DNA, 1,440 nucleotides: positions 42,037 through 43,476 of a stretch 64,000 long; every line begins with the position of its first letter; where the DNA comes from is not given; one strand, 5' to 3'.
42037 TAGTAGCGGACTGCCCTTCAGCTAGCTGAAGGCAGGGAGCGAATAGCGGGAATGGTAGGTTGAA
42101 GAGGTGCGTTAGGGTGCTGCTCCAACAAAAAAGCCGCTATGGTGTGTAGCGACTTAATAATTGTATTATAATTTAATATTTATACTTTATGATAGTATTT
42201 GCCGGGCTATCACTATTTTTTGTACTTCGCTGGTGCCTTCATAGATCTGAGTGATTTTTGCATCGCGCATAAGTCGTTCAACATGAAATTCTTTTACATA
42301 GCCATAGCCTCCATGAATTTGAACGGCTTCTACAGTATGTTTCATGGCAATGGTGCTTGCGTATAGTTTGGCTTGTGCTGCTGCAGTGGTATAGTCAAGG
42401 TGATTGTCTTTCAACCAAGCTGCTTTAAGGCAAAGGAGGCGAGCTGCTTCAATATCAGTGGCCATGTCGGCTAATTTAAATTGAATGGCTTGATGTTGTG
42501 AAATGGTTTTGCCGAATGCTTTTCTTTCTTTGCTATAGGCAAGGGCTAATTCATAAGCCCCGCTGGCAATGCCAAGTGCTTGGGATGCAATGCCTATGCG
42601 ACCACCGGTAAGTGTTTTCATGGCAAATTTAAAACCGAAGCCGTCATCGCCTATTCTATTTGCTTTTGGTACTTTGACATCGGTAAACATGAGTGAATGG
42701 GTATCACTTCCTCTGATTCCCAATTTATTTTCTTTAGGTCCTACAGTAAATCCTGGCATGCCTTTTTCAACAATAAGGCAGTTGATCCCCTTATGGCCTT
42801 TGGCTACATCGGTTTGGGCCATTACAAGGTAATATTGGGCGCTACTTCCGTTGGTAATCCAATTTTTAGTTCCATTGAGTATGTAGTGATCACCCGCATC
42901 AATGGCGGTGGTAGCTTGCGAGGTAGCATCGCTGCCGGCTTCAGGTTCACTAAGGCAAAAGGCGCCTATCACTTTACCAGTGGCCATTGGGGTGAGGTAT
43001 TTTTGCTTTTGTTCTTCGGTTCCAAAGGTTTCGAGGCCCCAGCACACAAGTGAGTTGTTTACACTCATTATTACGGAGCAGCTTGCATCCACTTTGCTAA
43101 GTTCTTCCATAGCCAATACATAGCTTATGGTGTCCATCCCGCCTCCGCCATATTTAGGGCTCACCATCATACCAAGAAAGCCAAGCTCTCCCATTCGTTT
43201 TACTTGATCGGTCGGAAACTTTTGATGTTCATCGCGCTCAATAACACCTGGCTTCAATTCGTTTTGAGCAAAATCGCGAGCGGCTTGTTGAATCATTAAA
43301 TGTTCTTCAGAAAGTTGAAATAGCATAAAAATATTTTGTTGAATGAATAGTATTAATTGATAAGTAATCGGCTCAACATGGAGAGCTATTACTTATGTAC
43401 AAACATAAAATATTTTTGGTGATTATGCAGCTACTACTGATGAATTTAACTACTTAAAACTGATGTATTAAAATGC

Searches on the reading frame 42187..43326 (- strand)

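Call 12: search_protein_families(library=pfam, proteins=[window:42187-43326:-], max_evalue=0.01)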
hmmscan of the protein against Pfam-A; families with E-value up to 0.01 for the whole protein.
window:42187-43326:- (379 aa): 5 families
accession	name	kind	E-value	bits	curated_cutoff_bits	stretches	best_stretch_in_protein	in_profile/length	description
PF00441.29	Acyl-CoA_dh_1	-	1.5e-50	171.7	22.4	1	231-378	3-150/150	Acyl-CoA dehydrogenase, C-terminal domain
PF02771.21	Acyl-CoA_dh_N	-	3.7e-40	137.2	22.9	1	6-118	1-113/113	Acyl-CoA dehydrogenase, N-terminal domain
PF02770.24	Acyl-CoA_dh_M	-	6.1e-28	97.3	33.3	1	122-217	1-97/97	Acyl-CoA dehydrogenase, middle domain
PF08028.16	Acyl-CoA_dh_2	-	1.5e-23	84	22.7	1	244-366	1-133/134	Acyl-CoA dehydrogenase, C-terminal domain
PF22924.1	ACOX_C_alpha1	-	1.1e-05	25.8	27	1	262-377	49-168/169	Acyl-CoA oxidase, C-alpha1 domain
